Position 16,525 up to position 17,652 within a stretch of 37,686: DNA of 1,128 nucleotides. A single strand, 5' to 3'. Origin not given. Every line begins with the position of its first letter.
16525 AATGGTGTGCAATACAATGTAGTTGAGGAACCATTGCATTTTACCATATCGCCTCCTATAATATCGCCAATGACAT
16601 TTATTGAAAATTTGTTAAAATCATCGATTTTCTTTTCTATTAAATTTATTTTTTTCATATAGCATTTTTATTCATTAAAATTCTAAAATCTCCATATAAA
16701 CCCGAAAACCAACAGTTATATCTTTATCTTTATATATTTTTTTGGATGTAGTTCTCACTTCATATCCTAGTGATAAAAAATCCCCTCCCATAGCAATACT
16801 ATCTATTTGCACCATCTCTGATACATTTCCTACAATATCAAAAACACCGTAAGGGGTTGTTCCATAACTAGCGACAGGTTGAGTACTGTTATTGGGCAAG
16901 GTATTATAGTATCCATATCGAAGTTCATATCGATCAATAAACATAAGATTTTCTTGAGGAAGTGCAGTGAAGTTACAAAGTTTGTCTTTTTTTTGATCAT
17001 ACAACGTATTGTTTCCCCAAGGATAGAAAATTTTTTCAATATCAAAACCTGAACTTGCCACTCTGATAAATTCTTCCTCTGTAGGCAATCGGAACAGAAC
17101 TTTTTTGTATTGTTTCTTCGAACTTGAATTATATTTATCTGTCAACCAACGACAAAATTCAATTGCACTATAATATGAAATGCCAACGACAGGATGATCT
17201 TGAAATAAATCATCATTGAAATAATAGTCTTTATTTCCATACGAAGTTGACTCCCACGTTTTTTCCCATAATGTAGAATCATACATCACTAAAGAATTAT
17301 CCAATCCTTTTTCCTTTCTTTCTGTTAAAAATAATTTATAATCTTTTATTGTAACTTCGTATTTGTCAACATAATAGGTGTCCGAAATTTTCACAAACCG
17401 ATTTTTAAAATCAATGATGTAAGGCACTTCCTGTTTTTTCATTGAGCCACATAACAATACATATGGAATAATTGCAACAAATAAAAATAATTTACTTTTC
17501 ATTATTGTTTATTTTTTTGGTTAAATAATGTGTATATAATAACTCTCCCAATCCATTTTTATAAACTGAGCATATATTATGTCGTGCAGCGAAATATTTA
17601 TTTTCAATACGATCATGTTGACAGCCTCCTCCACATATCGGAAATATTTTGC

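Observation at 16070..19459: Compact six-gene operon: two families of GG-leader Cys-rich peptides, each duplicated, around a radical-SAM/SPASM maturase and an FGE-fold protein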

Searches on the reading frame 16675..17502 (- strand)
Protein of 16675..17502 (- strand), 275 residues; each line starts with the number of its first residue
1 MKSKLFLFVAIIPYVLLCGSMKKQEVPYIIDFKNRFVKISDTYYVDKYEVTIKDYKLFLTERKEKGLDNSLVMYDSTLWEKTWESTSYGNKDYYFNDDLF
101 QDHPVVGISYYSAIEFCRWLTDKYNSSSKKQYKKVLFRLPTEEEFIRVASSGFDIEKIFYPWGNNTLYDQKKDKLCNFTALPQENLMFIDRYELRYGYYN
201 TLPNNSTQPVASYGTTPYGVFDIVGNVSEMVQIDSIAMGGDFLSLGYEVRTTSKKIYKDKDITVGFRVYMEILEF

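Call 3: search_protein_families(library=pfam, proteins=[window:16675-17502:-], max_evalue=1)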
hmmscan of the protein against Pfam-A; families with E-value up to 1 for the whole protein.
window:16675-17502:- (275 aa): 2 families
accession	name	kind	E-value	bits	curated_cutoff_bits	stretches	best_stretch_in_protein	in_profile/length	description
PF03781.23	FGE-sulfatase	-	9.1e-25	88.2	23.3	1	37-232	32-190/255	Sulfatase-modifying factor enzyme 1-like domain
PF15181.11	SMRP1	-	0.007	16.5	27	1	106-156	97-146/262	Spermatid-specific manchette-related protein 1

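Call 4: search_protein_families(library=ncbifam, proteins=[window:16675-17502:-], max_evalue=1)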
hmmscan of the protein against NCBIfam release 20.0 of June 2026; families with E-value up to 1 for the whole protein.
window:16675-17502:- (275 aa): 7 families
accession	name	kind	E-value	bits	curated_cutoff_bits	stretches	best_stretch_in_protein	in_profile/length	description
TIGR03525.2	GldK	equivalog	7.3e-24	84.8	350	2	72-231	188-334/408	T9SS ring complex lipoprotein PorK/GldK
TIGR03524.1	GldJ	equivalog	2.3e-08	33.2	458.2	2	42-131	93-189/559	gliding motility lipoprotein GldJ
TIGR03530.1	GldJ_short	equivalog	4.2e-07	29.2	382.9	1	30-127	87-184/396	gliding motility lipoprotein GldJ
NF051459.1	pyoverdine_PvdO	equivalog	0.0079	15.3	500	1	205-232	189-216/280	dihydropyoverdine dehydrogenase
TIGR02171.1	Fb_sc_TIGR02171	subfamily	0.018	13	544.35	1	38-231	68-214/912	TIGR02171 family lipoprotein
NF041186.1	SenA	equivalog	0.1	12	420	1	95-164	263-312/382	selenoneine synthase SenA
TIGR03440.2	egtB_TIGR03440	equivalog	0.1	11.6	360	1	83-121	252-292/413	ergothioneine biosynthesis protein EgtB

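Call 26: find_homologous_proteins(query=window:16675-17502:-, max_evalue=0.00001)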
Query window:16675-17502:- (275 aa): 53 proteins with E <= 0.00001 among 327 candidates.
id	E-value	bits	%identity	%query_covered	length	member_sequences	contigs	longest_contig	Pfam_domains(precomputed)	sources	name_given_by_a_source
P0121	1.7e-182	623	100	100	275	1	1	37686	PF03781.23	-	-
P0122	2.0e-106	374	62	94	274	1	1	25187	PF03781.23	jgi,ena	-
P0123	3.2e-91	324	55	94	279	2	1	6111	PF03781.23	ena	-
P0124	3.1e-90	321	56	100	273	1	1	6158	PF03781.23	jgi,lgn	jgi:formylglycine-generating enzyme required for sulfatase activity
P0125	3.3e-87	311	55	100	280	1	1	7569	PF03781.23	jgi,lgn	jgi:formylglycine-generating enzyme required for sulfatase activity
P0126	7.7e-87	310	55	94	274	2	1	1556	PF03781.23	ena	-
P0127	3.4e-85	304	54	100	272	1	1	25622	PF03781.23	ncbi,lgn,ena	-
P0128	5.5e-84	300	57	92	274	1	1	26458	PF03781.23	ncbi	-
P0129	4.3e-82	294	51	95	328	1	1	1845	PF03781.23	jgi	jgi:formylglycine-generating enzyme required for sulfatase activity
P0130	1.4e-81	292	51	94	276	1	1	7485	PF03781.23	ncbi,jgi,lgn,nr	ncbi:MAG: formylglycine-generating enzyme family protein [Bacteroidales bacterium]|jgi:formylglycine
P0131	3.3e-80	288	52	100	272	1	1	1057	PF03781.23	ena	-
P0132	8.2e-80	286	52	95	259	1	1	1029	PF03781.23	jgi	jgi:formylglycine-generating enzyme required for sulfatase activity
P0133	9.0e-80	286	53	94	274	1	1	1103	PF03781.23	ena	-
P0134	2.6e-78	282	52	90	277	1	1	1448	PF03781.23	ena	-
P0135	3.7e-78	281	51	97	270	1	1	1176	PF03781.23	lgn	-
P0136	9.3e-78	280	53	93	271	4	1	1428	PF03781.23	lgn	-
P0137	1.4e-77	279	52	100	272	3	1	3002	PF03781.23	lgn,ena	-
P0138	1.2e-76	276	52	92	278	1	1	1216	PF03781.23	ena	-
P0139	1.6e-76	276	51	93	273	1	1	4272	PF03781.23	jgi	jgi:formylglycine-generating enzyme required for sulfatase activity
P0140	2.2e-76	275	52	94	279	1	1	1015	PF03781.23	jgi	jgi:formylglycine-generating enzyme required for sulfatase activity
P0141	6.2e-76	274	52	100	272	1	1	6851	PF03781.23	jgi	-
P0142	7.0e-76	274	50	100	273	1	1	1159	PF03781.23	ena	-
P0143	8.6e-76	273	49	100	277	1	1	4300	PF03781.23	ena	-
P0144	2.2e-74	269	49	100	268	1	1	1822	PF03781.23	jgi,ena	-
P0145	2.5e-74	268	50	100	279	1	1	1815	PF03781.23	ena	-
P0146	7.0e-74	267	48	100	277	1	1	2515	PF03781.23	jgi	jgi:formylglycine-generating enzyme required for sulfatase activity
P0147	6.6e-73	264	48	94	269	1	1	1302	PF03781.23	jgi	jgi:formylglycine-generating enzyme required for sulfatase activity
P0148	8.8e-73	263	49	93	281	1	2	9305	PF03781.23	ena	-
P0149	1.5e-72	263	50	94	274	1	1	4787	PF03781.23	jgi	jgi:formylglycine-generating enzyme required for sulfatase activity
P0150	5.1e-70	254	49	92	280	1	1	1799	PF03781.23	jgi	jgi:formylglycine-generating enzyme required for sulfatase activity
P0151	1.7e-68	249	47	94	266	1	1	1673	PF03781.23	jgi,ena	-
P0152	3.6e-68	248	50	95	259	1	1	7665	PF03781.23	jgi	jgi:formylglycine-generating enzyme required for sulfatase activity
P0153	2.4e-63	232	43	100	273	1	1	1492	PF03781.23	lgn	-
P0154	2.4e-61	226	44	91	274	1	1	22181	PF03781.23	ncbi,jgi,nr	ncbi:MAG: formylglycine-generating enzyme family protein [Bacteroidales bacterium]|jgi:formylglycine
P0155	1.3e-53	201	50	74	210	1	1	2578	PF03781.23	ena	-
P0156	2.1e-38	151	37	87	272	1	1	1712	PF03781.23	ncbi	-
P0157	2.3e-38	151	36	99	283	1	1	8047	PF03781.23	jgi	jgi:formylglycine-generating enzyme required for sulfatase activity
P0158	5.2e-37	146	37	87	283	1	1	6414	PF03781.23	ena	-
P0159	5.9e-35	139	36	87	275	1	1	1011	PF03781.23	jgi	jgi:formylglycine-generating enzyme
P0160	4.9e-32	130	32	98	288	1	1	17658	PF03781.23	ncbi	-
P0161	2.1e-27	115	35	88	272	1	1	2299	PF03781.23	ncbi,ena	-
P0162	2.4e-27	114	33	91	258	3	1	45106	PF03781.23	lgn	-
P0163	2.8e-26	111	32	100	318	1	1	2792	PF03781.23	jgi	jgi:formylglycine-generating enzyme required for sulfatase activity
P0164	1.2e-25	109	34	94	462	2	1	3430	PF28495.1,PF03781.23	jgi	jgi:formylglycine-generating enzyme required for sulfatase activity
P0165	3.0e-22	98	33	87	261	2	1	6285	PF03781.23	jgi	jgi:formylglycine-generating enzyme required for sulfatase activity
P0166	2.5e-21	95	33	85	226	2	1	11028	PF03781.23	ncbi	ncbi:MAG: SUMF1/EgtB/PvdO family nonheme iron enzyme [Bacteroidota bacterium]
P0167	9.0e-20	90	32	85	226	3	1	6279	PF03781.23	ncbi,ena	-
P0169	2.0e-16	79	31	87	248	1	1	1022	PF03781.23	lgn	-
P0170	4.4e-16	77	30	77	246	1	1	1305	PF03781.23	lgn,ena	-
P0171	1.3e-7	50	27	51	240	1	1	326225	PF03781.23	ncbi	-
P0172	3.2e-7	48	29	73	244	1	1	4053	PF03781.23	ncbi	-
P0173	6.9e-6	44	26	97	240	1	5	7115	PF03781.23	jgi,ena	-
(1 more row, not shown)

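Call 27: find_encoding_contigs(protein=P0122, flank=7000, max_places=2)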
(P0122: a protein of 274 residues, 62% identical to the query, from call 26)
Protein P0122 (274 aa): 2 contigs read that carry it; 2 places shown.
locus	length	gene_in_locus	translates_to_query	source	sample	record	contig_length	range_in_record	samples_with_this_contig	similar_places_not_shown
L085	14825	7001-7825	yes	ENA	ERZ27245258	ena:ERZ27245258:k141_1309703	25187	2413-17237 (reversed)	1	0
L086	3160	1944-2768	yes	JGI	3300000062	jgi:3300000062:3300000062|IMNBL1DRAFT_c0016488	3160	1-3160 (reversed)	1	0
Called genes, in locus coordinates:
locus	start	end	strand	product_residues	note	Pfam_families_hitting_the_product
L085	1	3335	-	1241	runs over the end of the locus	PF18076:FGAR-AT_N, PF18072:FGAR-AT_linker, PF02769:AIRS_C, PF22689:FGAR-AT_PurM_N-like, PF02769:AIRS_C, PF13507:GATase_5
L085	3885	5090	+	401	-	PF01053:Cys_Met_Meta_PP, PF00155:Aminotran_1_2, PF06838:Met_gamma_lyase (faint), PF00266:Aminotran_5 (weak)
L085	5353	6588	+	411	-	PF00275:EPSP_synthase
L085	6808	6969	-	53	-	-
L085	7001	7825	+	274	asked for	PF03781:FGE-sulfatase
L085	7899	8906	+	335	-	PF04055:Radical_SAM, PF16199:Radical_SAM_C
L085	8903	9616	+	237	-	PF21778:DUF6873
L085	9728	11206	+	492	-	PF00474:SSF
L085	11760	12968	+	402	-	PF13167:GTP-bdg_N, PF16360:GTP-bdg_M, PF03193:RsgA_GTPase (faint), PF00009:GTP_EFTU (faint), PF01926:MMR_HSR1, PF02421:FeoB_N (weak)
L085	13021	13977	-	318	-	PF02517:Rce1-like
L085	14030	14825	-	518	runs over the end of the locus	PF00072:Response_reg, PF08665:PglZ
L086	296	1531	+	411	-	PF00275:EPSP_synthase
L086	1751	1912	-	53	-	-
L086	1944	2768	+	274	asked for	PF03781:FGE-sulfatase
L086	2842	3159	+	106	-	?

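Call 28: find_encoding_contigs(protein=P0127, flank=7000, max_places=2)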
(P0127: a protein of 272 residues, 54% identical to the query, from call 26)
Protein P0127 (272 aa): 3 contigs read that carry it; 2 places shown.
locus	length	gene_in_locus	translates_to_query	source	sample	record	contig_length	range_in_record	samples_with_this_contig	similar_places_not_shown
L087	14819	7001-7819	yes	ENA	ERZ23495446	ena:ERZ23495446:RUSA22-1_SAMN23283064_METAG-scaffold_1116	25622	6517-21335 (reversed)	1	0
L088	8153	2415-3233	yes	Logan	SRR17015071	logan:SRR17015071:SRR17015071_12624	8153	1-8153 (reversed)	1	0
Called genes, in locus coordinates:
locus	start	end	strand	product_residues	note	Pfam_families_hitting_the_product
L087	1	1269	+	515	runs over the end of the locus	PF05598:DUF772, PF01609:DDE_Tnp_1, PF13751:DDE_Tnp_1_6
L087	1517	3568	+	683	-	PF07696:7TMR-DISMED2, PF07695:7TMR-DISM_7TM, PF00512:HisKA, PF02518:HATPase_c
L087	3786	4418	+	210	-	-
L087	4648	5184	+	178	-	-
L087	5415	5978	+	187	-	-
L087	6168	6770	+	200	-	-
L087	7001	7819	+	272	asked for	PF03781:FGE-sulfatase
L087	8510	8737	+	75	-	-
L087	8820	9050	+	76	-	-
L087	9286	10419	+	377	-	PF04794:YdjC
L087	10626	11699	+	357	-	PF00724:Oxidored_FMN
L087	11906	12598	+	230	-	PF00849:PseudoU_synth_2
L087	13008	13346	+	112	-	PF09907:HigB_toxin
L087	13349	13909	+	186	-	-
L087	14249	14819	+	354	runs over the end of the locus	PF02463:SMC_N, PF11398:DUF2813 (faint), PF13175:AAA_15, PF13476:AAA_23 (faint), PF00005:ABC_tran (weak), PF13173:AAA_14 (faint), PF13304:AAA_21, PF13175:AAA_15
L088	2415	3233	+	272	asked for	PF03781:FGE-sulfatase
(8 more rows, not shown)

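Call 29: find_encoding_contigs(protein=P0128, flank=7000, max_places=2)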
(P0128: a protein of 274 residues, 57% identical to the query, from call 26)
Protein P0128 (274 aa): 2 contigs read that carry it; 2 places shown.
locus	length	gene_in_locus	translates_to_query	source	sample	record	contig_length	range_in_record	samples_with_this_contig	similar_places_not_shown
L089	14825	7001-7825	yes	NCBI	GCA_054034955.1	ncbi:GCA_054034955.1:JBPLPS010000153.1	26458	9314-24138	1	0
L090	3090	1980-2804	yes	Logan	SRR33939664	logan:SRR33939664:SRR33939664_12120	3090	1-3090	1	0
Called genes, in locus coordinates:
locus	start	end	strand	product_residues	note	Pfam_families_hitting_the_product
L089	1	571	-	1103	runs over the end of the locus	PF07517:SecA_DEAD, PF01043:SecA_PP_bind, PF21090:P-loop_SecA, PF07516:SecA_SW, PF02810:SEC-C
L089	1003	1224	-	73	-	PF11387:DUF2795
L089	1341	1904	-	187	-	PF01923:Cob_adeno_trans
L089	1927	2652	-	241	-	PF02463:SMC_N (weak), PF00005:ABC_tran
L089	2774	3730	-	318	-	PF01259:SAICAR_synt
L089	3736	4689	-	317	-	PF02562:PhoH, PF13245:AAA_19, PF13604:AAA_30 (weak)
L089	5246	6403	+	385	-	PF05684:DUF819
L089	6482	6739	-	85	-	-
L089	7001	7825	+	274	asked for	PF03781:FGE-sulfatase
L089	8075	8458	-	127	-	PF00072:Response_reg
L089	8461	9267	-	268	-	PF01790:LGT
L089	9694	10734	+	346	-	-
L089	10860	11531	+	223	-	PF03544:TonB_C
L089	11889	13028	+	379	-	PF09825:BPL_N, PF01174:SNO (weak), PF01965:DJ-1_PfpI (weak), PF13646:HEAT_2 (weak)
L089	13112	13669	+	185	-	PF07638:Sigma70_ECF (weak), PF04542:Sigma70_r2, PF08281:Sigma70_r4_2, PF04545:Sigma70_r4 (weak)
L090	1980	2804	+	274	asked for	PF03781:FGE-sulfatase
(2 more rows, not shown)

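Call 30: find_encoding_contigs(protein=P0154, flank=7000, max_places=2)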
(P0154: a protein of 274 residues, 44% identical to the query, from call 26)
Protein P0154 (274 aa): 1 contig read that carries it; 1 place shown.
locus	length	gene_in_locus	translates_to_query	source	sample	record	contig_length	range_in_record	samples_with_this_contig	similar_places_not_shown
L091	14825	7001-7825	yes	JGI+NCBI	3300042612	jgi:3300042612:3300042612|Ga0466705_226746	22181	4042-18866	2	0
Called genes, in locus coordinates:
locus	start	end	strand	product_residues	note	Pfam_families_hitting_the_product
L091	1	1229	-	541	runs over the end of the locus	PF00890:FAD_binding_2 (faint), PF13192:Thioredoxin_3 (weak), PF03486:HI0933_like (faint), PF01134:GIDA (weak), PF07992:Pyr_redox_2, PF12831:FAD_oxidored (weak), PF13738:Pyr_redox_3, PF00070:Pyr_redox, +2 more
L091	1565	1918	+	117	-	PF04397:LytTR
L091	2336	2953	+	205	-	-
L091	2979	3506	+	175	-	-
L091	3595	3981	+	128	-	PF13186:SPASM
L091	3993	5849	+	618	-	PF06271:RDD (weak)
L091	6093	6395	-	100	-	-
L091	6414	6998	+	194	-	PF28317:Lant_leader_dom (faint)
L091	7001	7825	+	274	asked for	PF03781:FGE-sulfatase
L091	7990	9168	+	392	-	PF05139:Erythro_esteras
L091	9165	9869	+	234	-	PF00005:ABC_tran, PF13304:AAA_21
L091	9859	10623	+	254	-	PF10920:DUF2705 (weak), PF12730:ABC2_membrane_4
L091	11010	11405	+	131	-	-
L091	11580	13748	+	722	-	PF03572:Peptidase_S41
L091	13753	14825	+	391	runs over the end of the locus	PF05147:LANC_like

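Call 34: find_related_loci(query=A4, collection=metagenome_contigs, flank=8000)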
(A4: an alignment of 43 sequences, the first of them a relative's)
Query A4 (275 aa) in metagenome_contigs; peptide patterns used: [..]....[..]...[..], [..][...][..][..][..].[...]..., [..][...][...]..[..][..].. (x = any residue, [..] = any of these).
600 stretches matched a pattern (row limit reached: there are more); 377 encode a relative of the query (tblastn E <= 1e-3); the best 80 are kept; 80 distinct loci.
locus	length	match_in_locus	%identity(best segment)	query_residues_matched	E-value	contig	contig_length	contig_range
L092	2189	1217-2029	54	1-275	6e-89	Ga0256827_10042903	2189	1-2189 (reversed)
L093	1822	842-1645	49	1-275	5e-85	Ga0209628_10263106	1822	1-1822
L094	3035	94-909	52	1-275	2e-81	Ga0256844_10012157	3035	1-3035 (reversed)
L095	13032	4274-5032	49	17-273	1e-73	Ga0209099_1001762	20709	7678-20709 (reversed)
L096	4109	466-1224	48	17-273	2e-73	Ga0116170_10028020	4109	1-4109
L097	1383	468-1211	47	18-275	1e-68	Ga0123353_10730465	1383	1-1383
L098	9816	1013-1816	38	1-274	1e-44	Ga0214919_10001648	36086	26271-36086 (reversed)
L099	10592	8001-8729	34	28-274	6e-44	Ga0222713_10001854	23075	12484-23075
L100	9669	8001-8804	37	1-274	3e-43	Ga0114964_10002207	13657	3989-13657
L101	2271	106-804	35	36-274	7e-43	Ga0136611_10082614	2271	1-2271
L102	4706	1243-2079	34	1-274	2e-42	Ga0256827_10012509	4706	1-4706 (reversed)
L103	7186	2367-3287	32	3-274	7e-42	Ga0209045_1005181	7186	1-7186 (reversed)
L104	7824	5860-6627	37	29-274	2e-41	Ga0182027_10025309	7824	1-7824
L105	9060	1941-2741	35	1-274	3e-41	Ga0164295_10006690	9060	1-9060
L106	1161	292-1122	36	1-274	1e-42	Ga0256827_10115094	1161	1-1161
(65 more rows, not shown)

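Call 41: predict_structure(alignment_id=A4)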
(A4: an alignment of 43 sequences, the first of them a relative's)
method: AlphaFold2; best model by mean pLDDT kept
length: 275 residues; sequences in the alignment: 43
mean_pLDDT: 90.6   pTM: 0.86
mean pLDDT of the five models: 90.6, 90.5, 88.9, 87.0, 86.5
residues with pLDDT >= 90: 208; 70-90: 37; 50-70: 28; < 50: 2
segments of 3 or more residues with pLDDT < 50: none
pLDDT, mean of each block of 10 residues (from residue 1): 56 60 87 97 98 98 98 91 62 89 98 99 97 98 98 95 95 95 85 80 86 95 98 98 95 97 98 97
secondary structure, 60 per line:
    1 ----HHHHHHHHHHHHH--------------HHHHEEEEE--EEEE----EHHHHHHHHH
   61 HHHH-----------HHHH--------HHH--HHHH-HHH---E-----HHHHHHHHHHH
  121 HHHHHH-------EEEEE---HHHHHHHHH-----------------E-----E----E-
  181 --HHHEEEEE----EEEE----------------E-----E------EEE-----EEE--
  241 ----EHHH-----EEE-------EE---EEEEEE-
elements in order: H5-17 H32-35 E36-40 E43-46 H52-64 H76-79 H93-96 H110-126 E134-138 H142-150 E186-190 E195-198 E228-230 E236-238 E254-256 E269-274

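Call 45: fold_search(model_id=the predicted structure, library=pdb)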
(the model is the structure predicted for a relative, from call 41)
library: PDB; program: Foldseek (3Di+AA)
matches with E <= 10: 124; with E <= 0.001: 55
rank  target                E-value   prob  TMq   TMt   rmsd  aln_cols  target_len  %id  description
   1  9mzu_A                1.5e-14  1.00  0.56  0.36   6.2       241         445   22  Structure of PorKN from Porphyromonas gingivalis (released 2025-04-16)
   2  9myj_B                3.6e-13  1.00  0.58  0.38   4.2       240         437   21  Structure of P. gingivalis PorK and PorN complexes from cryo electron microscopy (released 2025-07-16)
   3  9p6h_B                6.9e-13  1.00  0.56  0.36   5.8       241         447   22  Structure of P. gingivalis PorK and PorN complexes from cryo electron microscopy (released 2025-07-16)
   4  9ots_A                1.3e-11  1.00  0.54  0.35   6.6       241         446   22  Cryo-EM structure of the T9SS PORkN ring complex of P. Gingivalis (released 2025-08-06)
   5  6xtq_A                1.3e-10  1.00  0.53  0.48   9.0       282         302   18  Crystal structure reveals non-coordinative binding of O2 to the copper center of the formylglycine-generating enzyme - (released 2021-01-27)
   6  6xtp_A                1.7e-10  1.00  0.53  0.49   8.9       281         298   19  Crystal structure reveals non-coordinative binding of O2 to the copper center of the formylglycine-generating enzyme - (released 2021-01-27)
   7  1y1h_X                2.9e-10  1.00  0.56  0.56   7.2       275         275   18  human formylglycine generating enzyme, oxidised Cys refined as hydroperoxide (released 2005-05-31)
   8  6s07_A                3.6e-10  1.00  0.53  0.49   8.5       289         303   18  Structure of formylglycine-generating enzyme at 1.04 A in complex with copper and substrate reveals an acidic pocket f (released 2019-06-26)
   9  2aii_X                3.8e-10  1.00  0.56  0.56   5.0       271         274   18  wild-type Formylglycine generating enzyme reacted with iodoacetamide (released 2005-12-13)
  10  5nyy                  4.3e-10  1.00  0.53  0.52   9.1       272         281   19  Formylglycine generating enzyme from T. curvata in complex with Cd(II) (released 2017-06-07)
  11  2afy_X                5.2e-10  1.00  0.54  0.54   5.5       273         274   19  Formylglycine generating enzyme C341S mutant (released 2005-12-13)
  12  7spq                  5.6e-10  1.00  0.49  0.43   6.5       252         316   24  Crystal structure of Burkholderia glumae toxoflavin biosynthesis protein ToxD (released 2023-05-10)
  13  5ssz                  1.4e-09  1.00  0.56  0.55   5.0       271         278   18  Crystal Structure of wild-type human formylglycine generating enzyme bound to Cu(I) (released 2023-08-23)
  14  5nxl                  1.5e-09  1.00  0.55  0.53   6.6       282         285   19  Formylglycine generating enzyme from T. curvata in complex with Ag(I) (released 2017-06-07)
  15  5ssy                  1.5e-09  1.00  0.55  0.54   4.9       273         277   18  Crystal Structure of human formylglycine generating enzyme (released 2023-08-23)
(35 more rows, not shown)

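Call 72: find_encoding_contigs(protein=P0125, flank=7000, max_places=2)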
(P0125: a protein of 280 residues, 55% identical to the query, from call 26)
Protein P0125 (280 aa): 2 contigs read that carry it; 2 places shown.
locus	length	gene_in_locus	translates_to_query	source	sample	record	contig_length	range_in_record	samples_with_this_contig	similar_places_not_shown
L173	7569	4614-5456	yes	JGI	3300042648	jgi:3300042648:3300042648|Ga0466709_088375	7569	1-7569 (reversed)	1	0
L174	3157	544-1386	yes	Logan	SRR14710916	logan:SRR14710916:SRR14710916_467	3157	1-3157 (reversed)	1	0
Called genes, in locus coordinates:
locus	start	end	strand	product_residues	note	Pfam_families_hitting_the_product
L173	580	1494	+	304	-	PF00932:LTD (weak), PF04277:OAD_gamma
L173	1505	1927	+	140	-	PF25919:BSH_CusB (faint), PF26077:BSH_Fcp1 (faint), PF00364:Biotin_lipoyl, PF25973:BSH_CzcB (faint), PF25984:BSH_YknX (faint)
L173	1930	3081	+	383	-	PF03977:OAD_beta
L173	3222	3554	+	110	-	PF18765:Polbeta (weak), PF01909:NTP_transf_2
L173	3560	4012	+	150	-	PF05168:HEPN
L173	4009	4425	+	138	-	PF00903:Glyoxalase, PF13468:Glyoxalase_3, PF13669:Glyoxalase_4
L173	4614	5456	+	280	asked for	PF03781:FGE-sulfatase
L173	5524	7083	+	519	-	PF01039:Carboxyl_trans, PF03255:ACCA (weak)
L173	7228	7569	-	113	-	?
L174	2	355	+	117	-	?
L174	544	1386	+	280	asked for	PF03781:FGE-sulfatase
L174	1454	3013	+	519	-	PF01039:Carboxyl_trans, PF03255:ACCA (weak)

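Call 73: find_encoding_contigs(protein=P0130, flank=7000, max_places=2)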
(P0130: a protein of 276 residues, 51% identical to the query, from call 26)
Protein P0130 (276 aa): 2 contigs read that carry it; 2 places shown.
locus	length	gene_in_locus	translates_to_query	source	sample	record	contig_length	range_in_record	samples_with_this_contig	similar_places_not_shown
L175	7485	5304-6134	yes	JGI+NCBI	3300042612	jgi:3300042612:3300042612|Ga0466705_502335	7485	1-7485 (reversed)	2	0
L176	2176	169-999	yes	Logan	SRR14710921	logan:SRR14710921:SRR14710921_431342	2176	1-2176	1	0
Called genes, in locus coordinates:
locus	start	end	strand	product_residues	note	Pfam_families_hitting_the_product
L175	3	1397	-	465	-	?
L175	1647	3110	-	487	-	PF02163:Peptidase_M50, PF00595:PDZ (weak), PF13180:PDZ_2 (weak), PF17820:PDZ_6 (weak)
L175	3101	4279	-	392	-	PF02670:DXP_reductoisom, PF08436:DXP_redisom_C, PF13288:DXPR_C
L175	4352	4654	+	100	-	-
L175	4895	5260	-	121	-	-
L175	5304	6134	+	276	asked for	PF03781:FGE-sulfatase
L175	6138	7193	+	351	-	-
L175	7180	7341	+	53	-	-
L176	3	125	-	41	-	?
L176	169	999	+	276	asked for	PF03781:FGE-sulfatase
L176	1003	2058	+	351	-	-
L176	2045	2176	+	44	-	?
